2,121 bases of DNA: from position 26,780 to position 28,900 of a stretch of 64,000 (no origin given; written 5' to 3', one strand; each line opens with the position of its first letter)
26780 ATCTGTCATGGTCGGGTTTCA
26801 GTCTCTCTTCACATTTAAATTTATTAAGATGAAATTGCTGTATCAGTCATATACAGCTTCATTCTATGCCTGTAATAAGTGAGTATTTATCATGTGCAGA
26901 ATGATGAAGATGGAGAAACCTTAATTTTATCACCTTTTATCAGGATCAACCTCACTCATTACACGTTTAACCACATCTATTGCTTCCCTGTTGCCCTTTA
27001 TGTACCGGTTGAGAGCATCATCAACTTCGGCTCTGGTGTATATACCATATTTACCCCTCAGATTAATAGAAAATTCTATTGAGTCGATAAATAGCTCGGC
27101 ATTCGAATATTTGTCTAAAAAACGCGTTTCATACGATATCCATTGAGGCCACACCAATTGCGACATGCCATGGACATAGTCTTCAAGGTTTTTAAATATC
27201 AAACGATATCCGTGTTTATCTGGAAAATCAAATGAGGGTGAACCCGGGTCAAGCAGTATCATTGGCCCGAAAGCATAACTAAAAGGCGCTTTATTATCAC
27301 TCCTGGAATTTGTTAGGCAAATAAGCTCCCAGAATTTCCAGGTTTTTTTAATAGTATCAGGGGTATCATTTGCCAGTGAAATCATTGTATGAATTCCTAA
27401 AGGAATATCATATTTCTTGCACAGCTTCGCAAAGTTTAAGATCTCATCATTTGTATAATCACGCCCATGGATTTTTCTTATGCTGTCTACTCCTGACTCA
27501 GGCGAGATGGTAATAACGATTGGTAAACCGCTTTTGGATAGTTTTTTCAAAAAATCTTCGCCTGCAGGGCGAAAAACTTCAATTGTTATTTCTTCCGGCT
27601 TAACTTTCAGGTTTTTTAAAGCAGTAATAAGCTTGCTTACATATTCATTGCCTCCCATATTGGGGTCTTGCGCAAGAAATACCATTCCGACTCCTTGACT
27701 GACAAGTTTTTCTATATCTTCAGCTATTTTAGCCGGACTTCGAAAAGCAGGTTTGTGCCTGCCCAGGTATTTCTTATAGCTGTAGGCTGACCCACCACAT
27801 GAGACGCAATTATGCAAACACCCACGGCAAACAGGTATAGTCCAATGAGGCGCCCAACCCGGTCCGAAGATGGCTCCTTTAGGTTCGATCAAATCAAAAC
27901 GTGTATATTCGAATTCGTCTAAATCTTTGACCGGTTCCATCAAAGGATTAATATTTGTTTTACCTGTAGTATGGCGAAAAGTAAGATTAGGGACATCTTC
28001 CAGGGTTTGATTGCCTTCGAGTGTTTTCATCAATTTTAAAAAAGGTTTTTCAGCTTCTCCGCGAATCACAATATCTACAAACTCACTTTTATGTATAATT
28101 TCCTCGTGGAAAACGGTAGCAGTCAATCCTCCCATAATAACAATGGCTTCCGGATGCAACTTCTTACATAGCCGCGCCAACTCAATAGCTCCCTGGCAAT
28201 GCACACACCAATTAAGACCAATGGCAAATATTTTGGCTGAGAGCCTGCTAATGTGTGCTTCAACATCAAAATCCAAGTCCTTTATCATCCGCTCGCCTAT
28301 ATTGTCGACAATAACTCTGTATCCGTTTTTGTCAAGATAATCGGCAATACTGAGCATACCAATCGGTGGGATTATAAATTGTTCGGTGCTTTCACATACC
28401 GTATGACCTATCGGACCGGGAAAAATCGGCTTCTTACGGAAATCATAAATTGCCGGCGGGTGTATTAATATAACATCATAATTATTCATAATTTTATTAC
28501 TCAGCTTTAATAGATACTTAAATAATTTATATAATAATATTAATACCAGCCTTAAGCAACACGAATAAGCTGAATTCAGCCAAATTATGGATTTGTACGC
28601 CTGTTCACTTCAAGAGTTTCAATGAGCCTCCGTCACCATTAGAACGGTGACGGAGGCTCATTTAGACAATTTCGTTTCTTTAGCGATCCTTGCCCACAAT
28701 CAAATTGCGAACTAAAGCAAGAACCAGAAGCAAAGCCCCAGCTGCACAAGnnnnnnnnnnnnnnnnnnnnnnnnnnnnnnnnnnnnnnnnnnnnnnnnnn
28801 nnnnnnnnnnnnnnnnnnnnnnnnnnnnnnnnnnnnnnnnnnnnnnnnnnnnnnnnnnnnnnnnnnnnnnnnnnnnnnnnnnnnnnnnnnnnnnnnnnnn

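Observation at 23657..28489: Tandem cobalamin-type radical SAM paralogues translationally coupled to a His-rich DUF4405-like membrane protein and a double FxLYD-like protein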

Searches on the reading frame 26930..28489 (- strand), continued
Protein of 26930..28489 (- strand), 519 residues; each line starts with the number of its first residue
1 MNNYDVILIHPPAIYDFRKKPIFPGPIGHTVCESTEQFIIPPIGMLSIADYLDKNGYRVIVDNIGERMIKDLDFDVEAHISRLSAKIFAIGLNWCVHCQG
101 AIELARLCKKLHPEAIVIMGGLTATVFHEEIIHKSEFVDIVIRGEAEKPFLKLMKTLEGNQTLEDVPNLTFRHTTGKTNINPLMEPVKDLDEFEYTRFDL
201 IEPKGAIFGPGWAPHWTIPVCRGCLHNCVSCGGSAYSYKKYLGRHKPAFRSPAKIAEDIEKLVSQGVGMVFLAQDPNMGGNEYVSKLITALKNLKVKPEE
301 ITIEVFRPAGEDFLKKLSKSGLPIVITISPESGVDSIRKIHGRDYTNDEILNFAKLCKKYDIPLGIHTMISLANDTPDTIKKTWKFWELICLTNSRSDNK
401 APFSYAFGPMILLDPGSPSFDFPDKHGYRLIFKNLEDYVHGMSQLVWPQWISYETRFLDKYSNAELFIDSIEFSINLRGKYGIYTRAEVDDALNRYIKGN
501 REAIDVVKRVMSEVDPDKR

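Call 63: search_protein_families(library=pfam, proteins=[L035:2833-4674:-, L035:4677-5678:-, L035:1-2374:-, L035:11802-13136:-, L035:13929-14705:-, L053:4398-5291:-, L053:11766-12356:+, L053:12988-13986:+, L027:9129-9857:-, L027:3189-4685:-], max_evalue=0.0001)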
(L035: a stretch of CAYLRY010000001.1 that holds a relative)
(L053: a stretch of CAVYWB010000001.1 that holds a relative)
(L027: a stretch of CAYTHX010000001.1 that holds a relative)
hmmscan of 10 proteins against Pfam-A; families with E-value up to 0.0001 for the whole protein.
L035:2833-4674:- (613 aa): 4 families
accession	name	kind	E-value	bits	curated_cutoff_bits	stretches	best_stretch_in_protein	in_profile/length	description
PF02518.31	HATPase_c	-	1.1e-28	100.3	26.4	1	501-609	2-110/111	Histidine kinase-, DNA gyrase B-, and HSP90-like ATPase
PF00672.30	HAMP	-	8.5e-14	52.1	25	1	312-362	2-52/53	HAMP domain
PF00512.31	HisKA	-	1.3e-12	48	26.9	1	392-458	2-65/66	His Kinase A (phospho-acceptor) domain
PF02743.24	dCache_1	-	2.4e-12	47.3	45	1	32-276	1-239/240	Cache domain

L035:4677-5678:- (333 aa): 1 family
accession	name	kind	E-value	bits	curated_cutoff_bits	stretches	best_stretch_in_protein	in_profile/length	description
PF09084.16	NMT1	-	2.7e-48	165.2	20.5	1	43-252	2-212/216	NMT1/THI5 like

L035:1-2374:- (791 aa): 7 families
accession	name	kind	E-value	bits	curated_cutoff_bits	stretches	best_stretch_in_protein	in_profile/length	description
PF00989.32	PAS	-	2.2e-34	118.3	22.6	2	526-632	2-109/113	PAS fold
PF13426.13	PAS_9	-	4.5e-33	114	27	3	401-511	1-102/103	PAS domain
PF08447.18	PAS_3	-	6.3e-25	87.7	25.6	1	160-240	1-83/89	PAS fold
PF08448.16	PAS_4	-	1.5e-23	83.5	23.1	1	297-380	31-109/110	PAS fold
PF00512.31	HisKA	-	1.2e-21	77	26.9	1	658-726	1-66/66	His Kinase A (phospho-acceptor) domain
PF00072.30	Response_reg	-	2.7e-19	69.8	30.2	1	8-110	1-100/111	Response regulator receiver domain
PF13188.13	PAS_8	-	4.8e-19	68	21.8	0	139-196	1-59/65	PAS domain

L035:11802-13136:- (444 aa): 0 families

L035:13929-14705:- (258 aa): 1 family
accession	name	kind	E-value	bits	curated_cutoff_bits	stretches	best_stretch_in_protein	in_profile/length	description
PF06197.19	DUF998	-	3.2e-28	99.1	30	1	47-229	1-183/184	Protein of unknown function (DUF998)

L053:4398-5291:- (297 aa): 1 family
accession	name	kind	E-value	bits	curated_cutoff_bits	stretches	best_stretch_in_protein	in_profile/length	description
PF04072.20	LCM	-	7.5e-17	62.3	22.3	1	35-202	2-186/187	Leucine carboxyl methyltransferase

L053:11766-12356:+ (196 aa): 1 family
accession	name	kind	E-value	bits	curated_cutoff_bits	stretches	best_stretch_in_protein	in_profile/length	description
PF12867.12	DinB_2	-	5.9e-15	56.3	24.8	1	37-173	2-128/128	DinB superfamily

L053:12988-13986:+ (332 aa): 0 families

L027:9129-9857:- (242 aa): 1 family
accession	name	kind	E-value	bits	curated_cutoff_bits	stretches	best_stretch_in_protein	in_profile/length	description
PF02613.20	Nitrate_red_del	-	1.5e-28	100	22.2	1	62-200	8-135/136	Nitrate reductase delta subunit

L027:3189-4685:- (498 aa): 4 families
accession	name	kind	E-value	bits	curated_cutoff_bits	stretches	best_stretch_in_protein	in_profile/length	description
PF13631.11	Cytochrom_B_N_2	-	1.6e-34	119.8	27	1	104-278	2-166/169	Cytochrome b(N-terminal)/b6/petB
PF00033.24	Cytochrome_B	-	2.1e-28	99.9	27.2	1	42-221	10-186/189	Cytochrome b/b6/petB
PF00032.22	Cytochrom_B_C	-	2.5e-10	41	20.7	1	293-382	12-96/102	Cytochrome b(C-terminal)/b6/petD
PF14358.11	DUF4405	-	1.4e-05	26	26.7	1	47-114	1-63/66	Domain of unknown function (DUF4405)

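Call 95: search_protein_families(library=pfam, proteins=[P0148, P0153, P0175, P0179, P0189, P0198, P0211, P0213, P0217, P0222], max_evalue=0.00001)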
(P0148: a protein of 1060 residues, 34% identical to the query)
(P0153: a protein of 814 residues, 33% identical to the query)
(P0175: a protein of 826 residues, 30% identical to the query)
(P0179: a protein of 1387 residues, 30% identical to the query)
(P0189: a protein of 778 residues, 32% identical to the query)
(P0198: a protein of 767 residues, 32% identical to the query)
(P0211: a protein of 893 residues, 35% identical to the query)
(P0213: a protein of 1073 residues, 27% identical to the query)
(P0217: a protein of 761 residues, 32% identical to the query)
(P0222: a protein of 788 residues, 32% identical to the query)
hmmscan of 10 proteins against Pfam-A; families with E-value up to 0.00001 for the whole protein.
P0148 (1060 aa): 3 families
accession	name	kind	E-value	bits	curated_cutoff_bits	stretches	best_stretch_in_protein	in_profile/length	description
PF09587.15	PGA_cap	-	2.7e-71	240.5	27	1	755-997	3-255/255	Bacterial capsule synthesis protein PGA_cap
PF02310.24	B12-binding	-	3.5e-19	69.3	32.1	1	30-138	10-114/121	B12 binding domain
PF04055.27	Radical_SAM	-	3.6e-10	40.7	29.5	1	222-388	3-165/166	Radical SAM superfamily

P0153 (814 aa): 2 families
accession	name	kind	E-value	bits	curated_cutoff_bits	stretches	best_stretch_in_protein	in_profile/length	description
PF00902.23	TatC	-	1.3e-65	221.6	25.1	1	585-794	1-208/208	Sec-independent protein translocase protein (TatC)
PF02310.24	B12-binding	-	8.4e-15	55.1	32.1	1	30-145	3-114/121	B12 binding domain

P0175 (826 aa): 8 families
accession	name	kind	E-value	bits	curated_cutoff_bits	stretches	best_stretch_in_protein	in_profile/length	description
PF01209.24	Ubie_methyltran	-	2.9e-71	239.9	20.1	1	584-809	7-233/233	ubiE/COQ5 methyltransferase family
PF13649.12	Methyltransf_25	-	9.8e-21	74.7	27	1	628-723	1-97/97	Methyltransferase domain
PF08241.18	Methyltransf_11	-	3.1e-18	66.6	21.2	1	629-727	1-95/95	Methyltransferase domain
PF13847.12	Methyltransf_31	-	7.7e-17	61.8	27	1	625-731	4-113/145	Methyltransferase domain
PF02310.24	B12-binding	-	1.5e-12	47.8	32.1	1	38-147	11-115/121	B12 binding domain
PF08242.18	Methyltransf_12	-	5.2e-12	46.8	30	1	629-725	1-98/98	Methyltransferase domain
PF04055.27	Radical_SAM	-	2.3e-11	44.6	29.5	1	231-396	4-165/166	Radical SAM superfamily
PF13489.12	Methyltransf_23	-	1.5e-10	41.5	27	1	610-731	7-120/164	Methyltransferase domain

P0179 (1387 aa): 2 families
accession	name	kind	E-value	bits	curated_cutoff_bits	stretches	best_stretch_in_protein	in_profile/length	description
PF04055.27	Radical_SAM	-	2.3e-32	112.9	29.5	2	211-381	2-166/166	Radical SAM superfamily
PF02310.24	B12-binding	-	2e-15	57.1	32.1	1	31-148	7-115/121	B12 binding domain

P0189 (778 aa): 2 families
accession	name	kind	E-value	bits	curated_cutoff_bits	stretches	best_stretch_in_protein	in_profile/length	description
PF04055.27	Radical_SAM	-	6.1e-14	53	29.5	1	227-391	2-162/166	Radical SAM superfamily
PF02310.24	B12-binding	-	3.8e-07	30.4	32.1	1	76-157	36-118/121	B12 binding domain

P0198 (767 aa): 2 families
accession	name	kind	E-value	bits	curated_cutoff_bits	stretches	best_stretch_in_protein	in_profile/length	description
PF02310.24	B12-binding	-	2.4e-11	44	32.1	1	34-151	10-117/121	B12 binding domain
PF04055.27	Radical_SAM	-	2.9e-09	37.7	29.5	1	220-382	2-159/166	Radical SAM superfamily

P0211 (893 aa): 8 families
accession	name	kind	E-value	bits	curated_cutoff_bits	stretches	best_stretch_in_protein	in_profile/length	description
PF01209.24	Ubie_methyltran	-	1e-69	234.9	20.1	1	664-893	5-233/233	ubiE/COQ5 methyltransferase family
PF13649.12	Methyltransf_25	-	7.5e-18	65.5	27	1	711-807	2-97/97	Methyltransferase domain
PF08241.18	Methyltransf_11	-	4e-17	63.1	21.2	1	711-811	1-95/95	Methyltransferase domain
PF08242.18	Methyltransf_12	-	2.7e-14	54.1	30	1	711-809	1-98/98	Methyltransferase domain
PF13847.12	Methyltransf_31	-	2e-12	47.5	27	1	706-815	3-113/145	Methyltransferase domain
PF02310.24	B12-binding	-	1.1e-11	45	32.1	1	15-124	10-115/121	B12 binding domain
PF04055.27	Radical_SAM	-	7.9e-08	33.1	29.5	1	212-381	2-164/166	Radical SAM superfamily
PF13489.12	Methyltransf_23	-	4e-07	30.3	27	1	700-877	14-163/164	Methyltransferase domain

P0213 (1073 aa): 3 families
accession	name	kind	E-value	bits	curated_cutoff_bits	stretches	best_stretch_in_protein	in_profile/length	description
PF02310.24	B12-binding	-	2e-26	92.6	32.1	2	580-693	11-120/121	B12 binding domain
PF04055.27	Radical_SAM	-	5.8e-26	92.1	29.5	2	755-926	3-166/166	Radical SAM superfamily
PF19864.5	Radical_SAM_N2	-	3.2e-06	27.1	29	0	645-701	77-129/151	Radical SAM proteins, N-terminal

P0217 (761 aa): 2 families
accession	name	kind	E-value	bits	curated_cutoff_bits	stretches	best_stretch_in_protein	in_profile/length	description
PF04055.27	Radical_SAM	-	3.8e-09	37.4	29.5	1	225-392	2-165/166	Radical SAM superfamily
PF02310.24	B12-binding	-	2.6e-07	30.9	32.1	1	80-155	45-120/121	B12 binding domain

P0222 (788 aa): 2 families
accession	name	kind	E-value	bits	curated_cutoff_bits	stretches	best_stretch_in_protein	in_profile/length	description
PF04055.27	Radical_SAM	-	1.4e-17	64.9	29.5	1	248-413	4-166/166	Radical SAM superfamily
PF02310.24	B12-binding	-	3.4e-09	37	32.1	1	41-157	10-117/121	B12 binding domain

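Call 96: find_encoding_contigs(protein=P0153, flank=8000, max_places=2)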
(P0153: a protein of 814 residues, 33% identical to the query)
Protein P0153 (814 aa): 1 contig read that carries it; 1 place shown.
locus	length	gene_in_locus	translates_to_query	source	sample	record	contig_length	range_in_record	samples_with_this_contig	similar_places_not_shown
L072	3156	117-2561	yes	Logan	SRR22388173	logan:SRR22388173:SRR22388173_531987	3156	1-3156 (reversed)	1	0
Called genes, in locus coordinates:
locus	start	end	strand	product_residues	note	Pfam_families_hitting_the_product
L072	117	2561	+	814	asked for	PF02310:B12-binding, PF04055:Radical_SAM (faint), PF00902:TatC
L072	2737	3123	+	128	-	PF00072:Response_reg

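Call 102: find_encoding_contigs(protein=P0275, flank=7000, max_places=1)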
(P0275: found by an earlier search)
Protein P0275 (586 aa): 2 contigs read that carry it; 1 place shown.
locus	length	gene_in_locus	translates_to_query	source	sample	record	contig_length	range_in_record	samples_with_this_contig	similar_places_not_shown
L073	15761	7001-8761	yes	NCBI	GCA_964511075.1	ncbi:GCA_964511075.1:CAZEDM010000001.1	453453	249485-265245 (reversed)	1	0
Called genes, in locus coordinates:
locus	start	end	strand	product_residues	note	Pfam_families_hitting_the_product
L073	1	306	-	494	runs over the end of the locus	PF01336:tRNA_anti-codon, PF00152:tRNA-synt_2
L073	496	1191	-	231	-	PF13085:Fer2_3, PF13237:Fer4_10, PF13183:Fer4_8, PF13534:Fer4_17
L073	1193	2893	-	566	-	PF00890:FAD_binding_2, PF03486:HI0933_like (faint), PF07992:Pyr_redox_2 (faint), PF02910:Succ_DH_flav_C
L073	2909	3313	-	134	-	PF01127:Sdh_cyt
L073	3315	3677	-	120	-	PF01127:Sdh_cyt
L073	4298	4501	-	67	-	PF00313:CSD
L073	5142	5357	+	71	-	PF00313:CSD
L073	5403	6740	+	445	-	PF02310:B12-binding, PF04055:Radical_SAM, PF13282:DUF4070 (weak)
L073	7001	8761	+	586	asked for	PF02310:B12-binding, PF04055:Radical_SAM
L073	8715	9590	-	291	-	PF00535:Glycos_transf_2, PF10111:Glyco_tranf_2_2, PF13641:Glyco_tranf_2_3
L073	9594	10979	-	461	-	PF13439:Glyco_transf_4 (weak)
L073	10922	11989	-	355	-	PF13439:Glyco_transf_4, PF13477:Glyco_trans_4_2, PF00534:Glycos_transf_1, PF13692:Glyco_trans_1_4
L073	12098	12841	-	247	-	PF02388:FemAB (faint), PF13480:Acetyltransf_6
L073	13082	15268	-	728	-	PF07494:Reg_prop (faint), PF21544:PorZ_N_b_propeller (faint), PF08450:SGL (faint)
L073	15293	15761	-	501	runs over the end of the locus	PF20154:LNT_N, PF00795:CN_hydrolase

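Call 103: find_encoding_contigs(protein=P0288, flank=7000, max_places=1)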
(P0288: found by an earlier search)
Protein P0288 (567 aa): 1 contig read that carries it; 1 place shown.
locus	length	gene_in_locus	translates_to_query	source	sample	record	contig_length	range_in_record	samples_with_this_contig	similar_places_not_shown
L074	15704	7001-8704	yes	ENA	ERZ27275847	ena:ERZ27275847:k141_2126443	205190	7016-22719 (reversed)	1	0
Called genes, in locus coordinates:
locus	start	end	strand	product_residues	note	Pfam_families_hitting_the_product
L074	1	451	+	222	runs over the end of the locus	PF00687:Ribosomal_L1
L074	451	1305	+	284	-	PF00466:Ribosomal_L10, PF17777:RL10P_insert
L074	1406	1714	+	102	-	PF00428:Ribosomal_60s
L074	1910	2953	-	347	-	PF00291:PALP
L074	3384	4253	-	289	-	PF02629:CoA_binding, PF13380:CoA_binding_2 (faint), PF13607:Succ_CoA_lig, PF00549:Ligase_CoA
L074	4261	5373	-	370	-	PF08442:ATP-grasp_2, PF13549:ATP-grasp_5, PF24948:Citrate_synth_N (weak), PF00549:Ligase_CoA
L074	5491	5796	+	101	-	PF01918:Alba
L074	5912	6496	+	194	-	-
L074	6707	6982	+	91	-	PF13192:Thioredoxin_3 (weak)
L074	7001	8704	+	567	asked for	PF02310:B12-binding, PF04055:Radical_SAM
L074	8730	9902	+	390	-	PF00890:FAD_binding_2 (weak), PF01266:DAO (weak), PF01946:Thi4 (weak), PF03486:HI0933_like (weak), PF05834:Lycopene_cycl (weak), PF07992:Pyr_redox_2 (weak), PF13450:NAD_binding_8 (weak), PF22578:GGR_cat, +1 more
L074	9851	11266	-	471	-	PF01142:TruD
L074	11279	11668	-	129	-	PF01981:PTH2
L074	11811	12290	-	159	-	PF03439:Spt5-NGN, PF00467:KOW (weak), PF23284:KOW2_Spt5 (weak)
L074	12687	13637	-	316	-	PF02729:OTCace_N, PF00185:OTCace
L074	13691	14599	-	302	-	PF02881:SRP54_N (faint), PF13207:AAA_17 (faint), PF13245:AAA_19 (weak), PF00448:SRP54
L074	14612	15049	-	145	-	PF02996:Prefoldin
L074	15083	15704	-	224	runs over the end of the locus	-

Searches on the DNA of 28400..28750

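Call 99: search_rna_families(source=window, start=28400, end=28750, threshold=evalue, max_evalue=1)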
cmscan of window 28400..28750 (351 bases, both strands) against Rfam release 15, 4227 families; matches with E-value up to 1: 2.
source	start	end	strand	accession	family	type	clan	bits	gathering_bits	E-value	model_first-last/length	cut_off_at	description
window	28610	28672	+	RF04095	MIR9746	Gene; miRNA;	-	23.4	79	0.026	1-110/110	no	MIR9746 microRNA precursor family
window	28625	28658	+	RF01822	RsaJ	Gene; sRNA;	-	18.4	100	0.028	254-287/287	no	RNA Staph. aureus A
